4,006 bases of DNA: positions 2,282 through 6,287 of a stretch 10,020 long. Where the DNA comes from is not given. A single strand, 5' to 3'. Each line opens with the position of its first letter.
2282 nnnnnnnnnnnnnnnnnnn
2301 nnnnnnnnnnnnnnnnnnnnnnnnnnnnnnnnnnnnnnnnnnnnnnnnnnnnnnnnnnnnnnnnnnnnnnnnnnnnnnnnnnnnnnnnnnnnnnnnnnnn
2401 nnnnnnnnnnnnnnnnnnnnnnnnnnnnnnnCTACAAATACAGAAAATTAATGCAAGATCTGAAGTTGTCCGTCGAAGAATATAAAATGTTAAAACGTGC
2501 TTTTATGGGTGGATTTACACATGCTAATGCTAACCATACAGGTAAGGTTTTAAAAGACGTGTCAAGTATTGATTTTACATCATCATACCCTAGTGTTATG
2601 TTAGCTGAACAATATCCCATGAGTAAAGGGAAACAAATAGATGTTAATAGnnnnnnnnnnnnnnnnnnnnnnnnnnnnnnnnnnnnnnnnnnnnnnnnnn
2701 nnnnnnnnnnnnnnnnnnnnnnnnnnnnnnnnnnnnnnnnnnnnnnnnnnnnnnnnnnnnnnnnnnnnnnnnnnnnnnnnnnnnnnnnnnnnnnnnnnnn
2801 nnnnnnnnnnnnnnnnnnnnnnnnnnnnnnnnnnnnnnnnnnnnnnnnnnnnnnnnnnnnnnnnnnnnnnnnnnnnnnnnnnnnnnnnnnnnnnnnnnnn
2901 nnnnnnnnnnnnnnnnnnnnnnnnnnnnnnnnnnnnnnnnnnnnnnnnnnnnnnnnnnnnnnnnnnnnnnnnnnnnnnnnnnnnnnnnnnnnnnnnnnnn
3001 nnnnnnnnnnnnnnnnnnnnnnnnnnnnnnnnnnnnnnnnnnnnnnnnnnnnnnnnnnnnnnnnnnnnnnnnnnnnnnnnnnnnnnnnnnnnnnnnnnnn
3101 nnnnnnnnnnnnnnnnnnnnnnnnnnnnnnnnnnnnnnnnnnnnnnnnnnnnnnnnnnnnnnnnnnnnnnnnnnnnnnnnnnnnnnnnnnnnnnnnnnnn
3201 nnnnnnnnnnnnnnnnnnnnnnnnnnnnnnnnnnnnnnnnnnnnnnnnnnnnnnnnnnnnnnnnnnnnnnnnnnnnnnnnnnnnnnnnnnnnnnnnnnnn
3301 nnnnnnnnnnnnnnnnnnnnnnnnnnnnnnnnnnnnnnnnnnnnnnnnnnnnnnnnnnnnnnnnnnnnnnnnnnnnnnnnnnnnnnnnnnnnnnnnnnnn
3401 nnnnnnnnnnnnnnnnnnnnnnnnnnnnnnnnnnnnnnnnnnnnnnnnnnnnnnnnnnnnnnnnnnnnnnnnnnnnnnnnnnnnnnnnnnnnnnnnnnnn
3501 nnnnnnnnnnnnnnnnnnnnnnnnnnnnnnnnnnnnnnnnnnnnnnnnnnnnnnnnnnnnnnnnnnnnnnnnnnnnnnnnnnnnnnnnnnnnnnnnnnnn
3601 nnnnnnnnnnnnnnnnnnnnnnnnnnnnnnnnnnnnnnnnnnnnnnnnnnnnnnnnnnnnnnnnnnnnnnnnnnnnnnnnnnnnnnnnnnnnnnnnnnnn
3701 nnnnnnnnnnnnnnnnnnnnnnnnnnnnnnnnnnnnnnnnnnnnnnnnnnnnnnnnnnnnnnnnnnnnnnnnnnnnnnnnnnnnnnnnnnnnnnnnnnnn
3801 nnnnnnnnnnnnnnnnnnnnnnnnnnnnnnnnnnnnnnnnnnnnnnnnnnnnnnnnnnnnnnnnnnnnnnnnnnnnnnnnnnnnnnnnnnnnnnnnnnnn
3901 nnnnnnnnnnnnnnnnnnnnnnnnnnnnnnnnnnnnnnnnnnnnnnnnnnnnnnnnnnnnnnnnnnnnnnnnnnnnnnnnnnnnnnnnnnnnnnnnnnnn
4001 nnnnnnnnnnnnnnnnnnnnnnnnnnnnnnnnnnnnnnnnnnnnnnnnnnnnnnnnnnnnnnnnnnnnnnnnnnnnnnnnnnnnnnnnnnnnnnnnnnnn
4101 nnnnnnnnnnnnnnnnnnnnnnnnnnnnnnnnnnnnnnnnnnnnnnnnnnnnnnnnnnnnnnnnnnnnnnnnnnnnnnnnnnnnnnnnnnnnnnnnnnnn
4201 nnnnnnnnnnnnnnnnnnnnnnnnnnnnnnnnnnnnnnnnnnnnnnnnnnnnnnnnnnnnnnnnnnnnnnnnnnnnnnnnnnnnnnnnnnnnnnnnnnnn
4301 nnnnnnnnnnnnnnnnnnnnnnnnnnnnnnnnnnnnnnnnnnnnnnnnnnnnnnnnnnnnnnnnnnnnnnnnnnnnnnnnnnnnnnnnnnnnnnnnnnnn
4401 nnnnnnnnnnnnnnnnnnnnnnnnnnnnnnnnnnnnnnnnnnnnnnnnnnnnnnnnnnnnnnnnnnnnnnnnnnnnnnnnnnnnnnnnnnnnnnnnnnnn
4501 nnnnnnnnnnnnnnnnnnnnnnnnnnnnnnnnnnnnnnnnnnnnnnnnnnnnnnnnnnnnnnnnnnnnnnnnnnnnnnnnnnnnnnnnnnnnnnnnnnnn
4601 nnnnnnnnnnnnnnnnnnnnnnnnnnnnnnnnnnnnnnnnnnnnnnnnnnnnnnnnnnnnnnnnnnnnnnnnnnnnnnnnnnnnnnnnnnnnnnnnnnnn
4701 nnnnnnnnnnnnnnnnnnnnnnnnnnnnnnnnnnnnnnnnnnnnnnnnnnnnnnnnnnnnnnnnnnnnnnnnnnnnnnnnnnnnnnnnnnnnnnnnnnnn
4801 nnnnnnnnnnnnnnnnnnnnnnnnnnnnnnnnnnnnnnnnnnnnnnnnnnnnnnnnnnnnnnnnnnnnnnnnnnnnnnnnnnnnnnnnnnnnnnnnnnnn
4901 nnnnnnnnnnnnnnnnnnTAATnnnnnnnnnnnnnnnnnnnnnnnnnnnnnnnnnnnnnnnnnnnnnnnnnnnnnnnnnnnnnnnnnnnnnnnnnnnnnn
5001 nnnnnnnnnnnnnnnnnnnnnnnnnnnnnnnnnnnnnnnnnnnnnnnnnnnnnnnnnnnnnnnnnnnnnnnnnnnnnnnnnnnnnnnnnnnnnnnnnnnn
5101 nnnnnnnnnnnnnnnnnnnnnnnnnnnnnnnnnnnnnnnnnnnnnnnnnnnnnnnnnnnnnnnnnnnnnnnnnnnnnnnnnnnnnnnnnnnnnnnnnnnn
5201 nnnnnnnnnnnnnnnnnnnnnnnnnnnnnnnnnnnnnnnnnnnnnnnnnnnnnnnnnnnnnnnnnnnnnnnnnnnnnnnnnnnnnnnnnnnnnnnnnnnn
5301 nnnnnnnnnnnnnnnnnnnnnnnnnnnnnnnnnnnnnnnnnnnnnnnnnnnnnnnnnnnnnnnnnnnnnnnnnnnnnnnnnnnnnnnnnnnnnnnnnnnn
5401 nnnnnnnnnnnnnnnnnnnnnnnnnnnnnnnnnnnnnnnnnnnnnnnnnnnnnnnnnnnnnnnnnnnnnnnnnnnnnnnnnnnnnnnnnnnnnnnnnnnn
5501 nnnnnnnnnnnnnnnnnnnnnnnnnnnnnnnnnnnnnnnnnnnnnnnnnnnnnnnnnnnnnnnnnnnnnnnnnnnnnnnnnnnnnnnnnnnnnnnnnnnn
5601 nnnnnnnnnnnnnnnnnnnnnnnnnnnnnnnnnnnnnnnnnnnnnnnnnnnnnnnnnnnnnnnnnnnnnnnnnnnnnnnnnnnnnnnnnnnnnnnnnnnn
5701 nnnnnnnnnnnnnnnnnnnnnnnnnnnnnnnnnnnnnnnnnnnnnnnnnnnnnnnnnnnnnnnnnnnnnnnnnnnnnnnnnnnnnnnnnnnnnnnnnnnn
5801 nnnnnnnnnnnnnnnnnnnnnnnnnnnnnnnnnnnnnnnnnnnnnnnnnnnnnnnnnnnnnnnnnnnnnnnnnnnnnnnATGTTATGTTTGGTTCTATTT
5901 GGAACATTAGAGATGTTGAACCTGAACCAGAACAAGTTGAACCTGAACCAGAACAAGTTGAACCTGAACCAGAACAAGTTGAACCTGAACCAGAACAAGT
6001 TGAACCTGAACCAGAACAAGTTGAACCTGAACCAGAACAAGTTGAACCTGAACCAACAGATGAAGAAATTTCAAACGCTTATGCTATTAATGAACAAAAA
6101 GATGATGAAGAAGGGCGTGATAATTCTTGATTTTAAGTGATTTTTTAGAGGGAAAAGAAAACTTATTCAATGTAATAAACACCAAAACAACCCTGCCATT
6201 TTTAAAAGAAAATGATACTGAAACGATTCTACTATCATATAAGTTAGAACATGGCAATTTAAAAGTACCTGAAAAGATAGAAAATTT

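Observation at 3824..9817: No recognisable endolysin, tail lysin, appendage/fibre or coiled-coil scaffold gene in the late region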

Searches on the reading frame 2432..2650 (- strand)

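Call 72: search_protein_families(library=phrogs, max_evalue=0.1, proteins=[window:2432-2650:-])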
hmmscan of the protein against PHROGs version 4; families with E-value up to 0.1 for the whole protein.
window:2432-2650:- (72 aa): 1 family
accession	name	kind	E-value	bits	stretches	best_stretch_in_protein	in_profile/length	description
phrog_23642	-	unknown function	0.023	15.3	1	30-71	63-104/267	-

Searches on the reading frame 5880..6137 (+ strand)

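Call 72: search_protein_families(library=phrogs, max_evalue=0.1, proteins=[window:5880-6137:+])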
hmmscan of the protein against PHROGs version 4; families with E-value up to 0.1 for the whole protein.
window:5880-6137:+ (86 aa): 1 family
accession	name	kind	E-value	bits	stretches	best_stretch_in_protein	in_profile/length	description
phrog_34082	-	tail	0.033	13.9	1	15-62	120-167/579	tail length tape measure protein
